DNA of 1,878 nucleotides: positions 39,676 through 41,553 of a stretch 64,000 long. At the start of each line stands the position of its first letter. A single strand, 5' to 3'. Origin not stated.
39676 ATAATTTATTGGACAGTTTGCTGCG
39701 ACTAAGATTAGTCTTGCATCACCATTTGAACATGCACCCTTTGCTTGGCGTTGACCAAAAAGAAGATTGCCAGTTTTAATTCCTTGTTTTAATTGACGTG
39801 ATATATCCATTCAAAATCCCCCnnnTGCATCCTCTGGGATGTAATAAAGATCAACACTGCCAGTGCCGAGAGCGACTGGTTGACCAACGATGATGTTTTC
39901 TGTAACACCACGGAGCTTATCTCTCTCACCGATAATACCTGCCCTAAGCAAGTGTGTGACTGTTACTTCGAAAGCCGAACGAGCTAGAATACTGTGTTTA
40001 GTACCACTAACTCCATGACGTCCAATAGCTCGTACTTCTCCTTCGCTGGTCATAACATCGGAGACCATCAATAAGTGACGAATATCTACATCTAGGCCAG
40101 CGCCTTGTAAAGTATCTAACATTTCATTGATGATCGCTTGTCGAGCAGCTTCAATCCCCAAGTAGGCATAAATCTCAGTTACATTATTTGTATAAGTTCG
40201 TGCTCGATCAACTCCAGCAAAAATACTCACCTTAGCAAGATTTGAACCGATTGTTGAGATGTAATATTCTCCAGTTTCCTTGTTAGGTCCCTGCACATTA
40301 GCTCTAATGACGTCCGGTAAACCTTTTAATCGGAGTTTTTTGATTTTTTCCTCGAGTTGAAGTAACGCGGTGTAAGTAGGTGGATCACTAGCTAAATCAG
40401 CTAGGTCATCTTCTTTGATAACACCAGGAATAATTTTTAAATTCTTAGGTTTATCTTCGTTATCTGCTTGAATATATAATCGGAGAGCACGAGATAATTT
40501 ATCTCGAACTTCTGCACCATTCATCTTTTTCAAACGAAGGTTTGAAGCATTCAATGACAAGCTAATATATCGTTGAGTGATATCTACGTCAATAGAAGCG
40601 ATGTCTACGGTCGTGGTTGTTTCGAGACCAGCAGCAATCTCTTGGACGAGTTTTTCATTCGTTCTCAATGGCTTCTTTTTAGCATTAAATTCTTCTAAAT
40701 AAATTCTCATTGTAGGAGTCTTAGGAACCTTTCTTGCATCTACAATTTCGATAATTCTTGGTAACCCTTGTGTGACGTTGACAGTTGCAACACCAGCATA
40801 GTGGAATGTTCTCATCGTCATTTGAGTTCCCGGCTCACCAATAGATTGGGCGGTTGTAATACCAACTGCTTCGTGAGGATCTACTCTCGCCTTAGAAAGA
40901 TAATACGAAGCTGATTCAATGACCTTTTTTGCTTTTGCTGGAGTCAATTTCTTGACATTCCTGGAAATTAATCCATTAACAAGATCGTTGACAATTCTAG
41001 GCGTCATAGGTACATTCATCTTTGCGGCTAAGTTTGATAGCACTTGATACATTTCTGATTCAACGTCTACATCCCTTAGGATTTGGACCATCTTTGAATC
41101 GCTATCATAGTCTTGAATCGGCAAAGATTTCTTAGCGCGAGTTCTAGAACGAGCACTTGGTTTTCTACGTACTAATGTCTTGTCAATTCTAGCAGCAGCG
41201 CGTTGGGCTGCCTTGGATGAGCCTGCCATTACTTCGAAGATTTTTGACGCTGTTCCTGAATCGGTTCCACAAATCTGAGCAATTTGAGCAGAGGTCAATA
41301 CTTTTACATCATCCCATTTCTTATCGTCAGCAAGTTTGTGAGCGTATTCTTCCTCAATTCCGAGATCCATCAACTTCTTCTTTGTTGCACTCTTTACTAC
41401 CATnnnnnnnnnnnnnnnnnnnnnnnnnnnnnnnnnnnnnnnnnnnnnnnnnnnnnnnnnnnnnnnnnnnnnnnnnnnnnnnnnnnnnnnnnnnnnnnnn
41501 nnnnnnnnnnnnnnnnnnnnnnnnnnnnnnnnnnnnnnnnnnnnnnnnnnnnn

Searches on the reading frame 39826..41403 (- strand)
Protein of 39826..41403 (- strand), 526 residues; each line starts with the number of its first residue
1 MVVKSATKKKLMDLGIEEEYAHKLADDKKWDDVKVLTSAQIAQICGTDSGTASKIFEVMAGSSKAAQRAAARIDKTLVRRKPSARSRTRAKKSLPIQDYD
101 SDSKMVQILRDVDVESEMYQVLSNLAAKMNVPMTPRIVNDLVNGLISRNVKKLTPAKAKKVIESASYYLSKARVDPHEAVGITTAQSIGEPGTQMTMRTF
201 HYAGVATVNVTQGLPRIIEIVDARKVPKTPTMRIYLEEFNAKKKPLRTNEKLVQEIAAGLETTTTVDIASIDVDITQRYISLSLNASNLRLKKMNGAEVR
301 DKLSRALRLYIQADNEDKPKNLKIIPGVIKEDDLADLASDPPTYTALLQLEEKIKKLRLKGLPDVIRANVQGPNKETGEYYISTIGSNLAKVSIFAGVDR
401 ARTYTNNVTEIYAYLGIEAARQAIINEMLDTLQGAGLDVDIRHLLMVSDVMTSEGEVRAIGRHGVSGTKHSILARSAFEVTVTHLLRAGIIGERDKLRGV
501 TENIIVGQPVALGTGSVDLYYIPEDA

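Call 24: search_protein_families(library=pfam, proteins=[window:39826-41403:-], max_evalue=1)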
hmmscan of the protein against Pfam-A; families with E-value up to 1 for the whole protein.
window:39826-41403:- (526 aa): 3 families
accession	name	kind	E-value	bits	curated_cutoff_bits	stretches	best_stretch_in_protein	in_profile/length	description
PF04998.22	RNA_pol_Rpb1_5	-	4.1e-48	164.6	28.5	1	103-471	55-265/267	RNA polymerase Rpb1, domain 5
PF22554.1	Chap-C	-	0.11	13.6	27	1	31-72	16-57/91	TY-Chap C-terminal domain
PF13807.11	GNVR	-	0.15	12.5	27.7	0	103-131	4-32/82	G-rich domain on putative tyrosine kinase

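Call 67: search_solved_structures(query=window:39826-41403:-, max_evalue=1e-10, show_alignments=1)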
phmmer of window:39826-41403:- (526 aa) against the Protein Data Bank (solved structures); distinct sequences matched with E-value up to 1e-10: 111 (the best 60 are shown).
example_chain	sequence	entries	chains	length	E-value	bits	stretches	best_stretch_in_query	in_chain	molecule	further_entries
36rp_C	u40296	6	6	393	2.8e-79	270.5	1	136-523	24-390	DNA-directed RNA polymerase subunit Rpo1C | DNA-directed RNA polymerase subunit A''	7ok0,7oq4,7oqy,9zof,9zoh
2y0s_C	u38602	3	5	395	3.2e-79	270.3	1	133-521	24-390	DNA-DIRECTED RNA POLYMERASE SUBUNIT A'' | DNA-DIRECTED RNA POLYMERASE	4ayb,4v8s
2waq_C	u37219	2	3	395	3.4e-79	270.2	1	133-521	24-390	DNA-DIRECTED RNA POLYMERASE RPO1C SUBUNIT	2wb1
2pmz_C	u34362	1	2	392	4.3e-79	269.9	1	133-521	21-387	DNA-directed RNA polymerase subunit A""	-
36ro_C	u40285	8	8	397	4.8e-79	269.7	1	124-519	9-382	DNA-directed RNA polymerase subunit Rpo1C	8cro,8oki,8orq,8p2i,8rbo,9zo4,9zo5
3hkz_C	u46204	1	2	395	5.3e-79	269.6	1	133-521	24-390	DNA-directed RNA polymerase subunit A''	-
4qiw_C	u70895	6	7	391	4.1e-77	263.4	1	127-519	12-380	DNA-directed RNA polymerase subunit A'' | DNA-directed RNA polymerase subunit A""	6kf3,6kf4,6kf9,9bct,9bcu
5fj8_A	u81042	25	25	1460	3e-56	194.6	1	150-517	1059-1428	DNA-DIRECTED RNA POLYMERASE III SUBUNIT RPC1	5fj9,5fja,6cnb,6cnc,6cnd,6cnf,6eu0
7a6h_A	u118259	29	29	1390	1.7e-54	188.7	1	149-520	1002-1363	DNA-directed RNA polymerase III subunit RPC1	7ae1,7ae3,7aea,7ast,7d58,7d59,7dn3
3h0g_A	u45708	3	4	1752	1.5e-51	179.1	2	282-521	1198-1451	DNA-directed RNA polymerase II subunit rpb1 | RNA polymerase II subunit Rpb1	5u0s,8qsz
5x4z_A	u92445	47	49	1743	2.6e-49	171.7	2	281-519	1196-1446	DNA-directed RNA polymerase subunit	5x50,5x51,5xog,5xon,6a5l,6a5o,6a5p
9mu7_A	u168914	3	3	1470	3.3e-47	164.8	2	371-520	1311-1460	DNA-directed RNA polymerase II subunit RPB1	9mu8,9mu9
3j0k_A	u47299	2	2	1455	1.3e-46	162.8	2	376-520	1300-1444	DNA-directed RNA polymerase II largest subunit | DNA-directed RNA polymerase II subunit RPB1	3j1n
7ui9_A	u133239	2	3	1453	1.3e-46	162.8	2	376-520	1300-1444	DNA-directed RNA polymerase II subunit RPB1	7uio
9kdq_A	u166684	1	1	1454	1.3e-46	162.8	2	376-520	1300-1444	DNA-directed RNA polymerase II subunit RPB1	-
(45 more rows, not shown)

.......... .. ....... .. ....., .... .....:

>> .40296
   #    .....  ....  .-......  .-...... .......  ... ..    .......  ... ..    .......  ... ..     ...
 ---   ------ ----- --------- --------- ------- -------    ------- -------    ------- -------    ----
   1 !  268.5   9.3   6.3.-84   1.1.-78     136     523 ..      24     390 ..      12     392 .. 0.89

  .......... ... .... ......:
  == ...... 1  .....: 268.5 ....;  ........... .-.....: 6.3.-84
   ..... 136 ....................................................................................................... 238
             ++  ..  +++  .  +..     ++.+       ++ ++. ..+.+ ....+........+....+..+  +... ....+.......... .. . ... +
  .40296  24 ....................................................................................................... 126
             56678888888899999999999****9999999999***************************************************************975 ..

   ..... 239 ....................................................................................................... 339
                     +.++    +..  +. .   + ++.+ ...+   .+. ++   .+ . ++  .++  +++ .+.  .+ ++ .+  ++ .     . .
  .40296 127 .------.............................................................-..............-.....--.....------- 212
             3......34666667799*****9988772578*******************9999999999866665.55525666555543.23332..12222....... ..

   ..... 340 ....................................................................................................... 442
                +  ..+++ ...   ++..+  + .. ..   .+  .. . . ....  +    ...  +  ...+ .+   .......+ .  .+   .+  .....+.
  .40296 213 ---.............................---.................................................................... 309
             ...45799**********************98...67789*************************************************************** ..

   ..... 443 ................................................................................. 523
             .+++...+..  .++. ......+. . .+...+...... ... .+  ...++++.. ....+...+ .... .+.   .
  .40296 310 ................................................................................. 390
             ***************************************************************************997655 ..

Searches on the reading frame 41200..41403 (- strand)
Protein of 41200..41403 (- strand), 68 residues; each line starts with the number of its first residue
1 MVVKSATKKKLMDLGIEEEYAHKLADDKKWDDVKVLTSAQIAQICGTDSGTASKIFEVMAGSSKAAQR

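Call 45: search_dna_similar(query=window:41200-41403:-, collection=phages, mode=protein, max_evalue=0.1, max_rows=15)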
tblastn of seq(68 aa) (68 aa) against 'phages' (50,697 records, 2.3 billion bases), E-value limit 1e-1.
No match.
